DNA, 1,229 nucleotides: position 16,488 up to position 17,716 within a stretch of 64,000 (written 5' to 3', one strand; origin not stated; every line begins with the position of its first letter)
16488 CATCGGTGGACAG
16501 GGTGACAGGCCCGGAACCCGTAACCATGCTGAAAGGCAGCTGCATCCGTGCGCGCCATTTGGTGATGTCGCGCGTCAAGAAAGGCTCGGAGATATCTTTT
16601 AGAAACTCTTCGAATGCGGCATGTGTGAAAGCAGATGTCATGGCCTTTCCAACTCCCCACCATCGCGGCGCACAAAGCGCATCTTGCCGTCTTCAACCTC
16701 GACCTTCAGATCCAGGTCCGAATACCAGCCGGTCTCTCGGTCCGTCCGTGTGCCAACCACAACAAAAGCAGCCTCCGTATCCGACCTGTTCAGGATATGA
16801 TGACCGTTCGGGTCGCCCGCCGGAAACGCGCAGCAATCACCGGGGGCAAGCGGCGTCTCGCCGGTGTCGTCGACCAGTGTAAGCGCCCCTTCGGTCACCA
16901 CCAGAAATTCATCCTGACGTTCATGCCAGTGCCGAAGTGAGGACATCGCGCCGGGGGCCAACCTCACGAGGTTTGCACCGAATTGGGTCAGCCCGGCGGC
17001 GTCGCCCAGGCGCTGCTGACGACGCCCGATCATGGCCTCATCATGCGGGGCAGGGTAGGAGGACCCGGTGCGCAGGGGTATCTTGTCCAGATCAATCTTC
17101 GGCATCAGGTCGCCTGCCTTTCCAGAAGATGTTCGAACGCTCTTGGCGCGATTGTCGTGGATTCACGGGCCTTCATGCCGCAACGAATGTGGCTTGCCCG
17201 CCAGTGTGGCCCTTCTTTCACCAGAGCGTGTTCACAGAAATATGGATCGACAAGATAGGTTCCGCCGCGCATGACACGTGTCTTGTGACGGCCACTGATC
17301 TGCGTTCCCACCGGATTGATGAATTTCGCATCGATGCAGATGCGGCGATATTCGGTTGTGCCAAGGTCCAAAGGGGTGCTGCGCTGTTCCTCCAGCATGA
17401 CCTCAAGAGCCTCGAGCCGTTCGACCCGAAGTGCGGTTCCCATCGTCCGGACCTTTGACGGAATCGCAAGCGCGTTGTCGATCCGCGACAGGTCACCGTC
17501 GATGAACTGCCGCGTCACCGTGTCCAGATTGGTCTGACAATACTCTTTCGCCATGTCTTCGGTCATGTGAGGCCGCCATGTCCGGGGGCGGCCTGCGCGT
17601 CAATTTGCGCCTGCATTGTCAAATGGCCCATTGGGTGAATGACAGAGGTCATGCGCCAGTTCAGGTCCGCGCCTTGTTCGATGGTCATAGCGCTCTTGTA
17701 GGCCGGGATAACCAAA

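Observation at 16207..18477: Four translationally coupled NTF2-like/cupin genes inserted between fadA and fadB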

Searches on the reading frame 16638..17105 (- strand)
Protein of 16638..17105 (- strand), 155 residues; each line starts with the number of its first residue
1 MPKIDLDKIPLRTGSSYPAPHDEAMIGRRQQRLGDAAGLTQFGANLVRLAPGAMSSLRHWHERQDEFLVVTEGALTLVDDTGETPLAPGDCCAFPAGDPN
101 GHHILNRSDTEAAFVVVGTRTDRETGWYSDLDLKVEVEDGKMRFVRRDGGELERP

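Call 4: search_protein_families(library=pfam, proteins=[window:16638-17105:-], max_evalue=1)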
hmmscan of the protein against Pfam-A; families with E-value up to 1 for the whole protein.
window:16638-17105:- (155 aa): 6 families
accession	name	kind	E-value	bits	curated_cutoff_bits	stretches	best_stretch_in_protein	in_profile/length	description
PF07883.17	Cupin_2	-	1.2e-16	60.7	27.2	1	46-117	2-69/70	Cupin domain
PF00190.28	Cupin_1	-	1.5e-06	28.3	22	1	41-122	32-117/151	Cupin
PF05899.18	Cupin_3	-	0.0057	16.8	23.5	1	59-98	20-60/74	EutQ-like cupin domain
PF12852.13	Cupin_6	-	0.0059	16.8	26.7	1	63-116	33-85/183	Cupin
PF02311.25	AraC_binding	-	0.1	12.8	21.1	1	58-99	18-58/135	AraC-like ligand binding domain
PF21621.3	MPI_cupin_dom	-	0.3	11.5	27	1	67-98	32-63/79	Mannose-6-phosphate isomerase, cupin domain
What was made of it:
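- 16638..17105 (-): g3: 155-aa metal-type cupin. Cupin_2 1.2e-16 (call 4).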

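Call 5: search_protein_families(library=ncbifam, proteins=[window:16638-17105:-], max_evalue=1)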
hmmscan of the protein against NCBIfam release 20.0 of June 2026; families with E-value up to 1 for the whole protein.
window:16638-17105:- (155 aa): 6 families
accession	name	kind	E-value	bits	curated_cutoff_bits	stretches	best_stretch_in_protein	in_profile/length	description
NF050094.1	BetDgalsidMYCTU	equivalog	5.7e-05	23.3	175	1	16-117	11-107/113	beta-D-galactosidase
TIGR03404.1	bicupin_oxalic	subfamily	7.2e-05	22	254.2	1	41-117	244-322/367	bicupin, oxalate decarboxylase family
NF049940.1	MandnitrLy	equivalog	0.024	14.5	140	1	36-102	29-94/130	(R)-mandelonitrile lyase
NF008373.0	PRK11171.1-2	equivalog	0.068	12.3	445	1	42-117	68-141/274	(S)-ureidoglycine aminohydrolase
NF040771.1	AAH_UGLYAH2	exception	0.15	11.2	350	1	41-117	62-136/267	bifunctional allantoicase/(S)-ureidoglycine aminohydrolase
NF008376.0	PRK11171.1-5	equivalog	0.16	11.1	338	1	41-120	67-144/278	(S)-ureidoglycine aminohydrolase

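Call 18: search_solved_structures(query=window:16638-17105:-, max_evalue=0.01, show_alignments=1)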
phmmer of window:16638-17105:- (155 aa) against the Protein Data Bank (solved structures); distinct sequences matched with E-value up to 0.01: 22.
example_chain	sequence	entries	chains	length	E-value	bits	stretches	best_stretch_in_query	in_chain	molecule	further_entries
3i7d_A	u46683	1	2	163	2.8e-59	203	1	1-152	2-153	sugar phosphate isomerase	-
3l2h_A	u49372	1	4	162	8.6e-13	51.9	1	29-136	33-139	Putative sugar phosphate isomerase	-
2vqa_A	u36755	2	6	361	8.8e-08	35.7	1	38-120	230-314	SLL1358 PROTEIN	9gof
2uy8_A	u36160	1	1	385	5.5e-06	29.8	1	47-106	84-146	OXALATE DECARBOXYLASE OXDC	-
5vg3_A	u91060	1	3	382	1e-05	29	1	47-106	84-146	Oxalate decarboxylase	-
1j58_A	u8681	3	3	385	1e-05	28.9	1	47-106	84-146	YVRK PROTEIN | OXALATE DECARBOXYLASE OXDC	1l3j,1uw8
4met_A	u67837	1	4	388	1.1e-05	28.9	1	47-106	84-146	Oxalate decarboxylase OxdC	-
2uya_A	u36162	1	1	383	1.1e-05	28.9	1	47-106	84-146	OXALATE DECARBOXYLASE OXDC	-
2uyb_A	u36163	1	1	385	1.1e-05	28.9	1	47-106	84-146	OXALATE DECARBOXYLASE OXDC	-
3s0m_A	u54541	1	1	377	1.1e-05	28.8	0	47-106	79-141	Oxalate decarboxylase oxdC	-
2v09_A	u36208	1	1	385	1.2e-05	28.8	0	47-106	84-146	OXALATE DECARBOXYLASE OXDC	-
5hi0_A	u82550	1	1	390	1.2e-05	28.7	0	47-106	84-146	Oxalate decarboxylase OxdC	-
2uy9_A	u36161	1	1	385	1.2e-05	28.7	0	47-106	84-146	OXALATE DECARBOXYLASE OXDC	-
1y3t_A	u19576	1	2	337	2.5e-05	27.7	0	55-104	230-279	Hypothetical protein yxaG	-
2h0v_A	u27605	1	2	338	2.6e-05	27.7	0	55-104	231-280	Quercetin 2,3-dioxygenase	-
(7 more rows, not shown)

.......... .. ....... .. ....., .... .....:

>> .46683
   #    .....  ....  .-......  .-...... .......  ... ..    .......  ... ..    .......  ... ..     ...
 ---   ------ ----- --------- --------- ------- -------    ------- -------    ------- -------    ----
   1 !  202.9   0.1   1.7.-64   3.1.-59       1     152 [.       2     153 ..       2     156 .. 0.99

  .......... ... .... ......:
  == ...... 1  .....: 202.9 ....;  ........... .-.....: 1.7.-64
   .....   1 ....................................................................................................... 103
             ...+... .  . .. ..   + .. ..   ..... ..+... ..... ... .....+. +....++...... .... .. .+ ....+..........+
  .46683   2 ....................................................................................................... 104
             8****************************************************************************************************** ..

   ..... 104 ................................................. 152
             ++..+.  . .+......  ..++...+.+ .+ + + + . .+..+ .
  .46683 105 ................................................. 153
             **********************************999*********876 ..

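Call 32: search_protein_families(library=padloc, proteins=[window:16638-17105:-], max_evalue=0.1)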
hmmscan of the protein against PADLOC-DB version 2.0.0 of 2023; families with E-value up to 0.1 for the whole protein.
window:16638-17105:- (155 aa): 0 families

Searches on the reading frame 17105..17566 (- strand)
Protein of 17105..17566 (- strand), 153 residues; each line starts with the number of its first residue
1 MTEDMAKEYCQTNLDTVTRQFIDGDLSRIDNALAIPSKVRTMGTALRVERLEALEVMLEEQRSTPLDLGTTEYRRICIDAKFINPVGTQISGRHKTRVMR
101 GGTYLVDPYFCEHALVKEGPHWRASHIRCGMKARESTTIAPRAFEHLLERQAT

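Call 4: search_protein_families(library=pfam, proteins=[window:17105-17566:-], max_evalue=1)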
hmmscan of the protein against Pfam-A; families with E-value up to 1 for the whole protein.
window:17105-17566:- (153 aa): 1 family
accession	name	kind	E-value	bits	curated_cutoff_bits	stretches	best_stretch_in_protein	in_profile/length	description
PF00204.31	DNA_gyraseB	-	0.18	11.7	27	1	81-144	50-114/173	DNA gyrase B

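Call 5: search_protein_families(library=ncbifam, proteins=[window:17105-17566:-], max_evalue=1)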
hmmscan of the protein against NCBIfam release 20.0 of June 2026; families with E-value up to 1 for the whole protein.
window:17105-17566:- (153 aa): 0 families

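Call 12: find_homologous_proteins(query=window:17105-17566:-)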
Query window:17105-17566:- (153 aa): 1 proteins with E <= 0.001 among 12 candidates.
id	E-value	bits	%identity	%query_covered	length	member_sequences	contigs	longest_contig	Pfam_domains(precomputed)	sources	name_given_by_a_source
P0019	1.6e-97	341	100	100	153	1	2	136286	-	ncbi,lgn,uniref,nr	ncbi:hypothetical protein [Antarctobacter sp.]|uniref:hypothetical protein n=1 Tax=Antarctobacter sp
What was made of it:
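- Tried and rejected: It found only the identical protein (call 12). g2 relatives had to be taken from the loci.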

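Call 32: search_protein_families(library=padloc, proteins=[window:17105-17566:-], max_evalue=0.1)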
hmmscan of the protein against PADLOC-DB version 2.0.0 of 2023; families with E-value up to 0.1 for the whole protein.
window:17105-17566:- (153 aa): 0 families
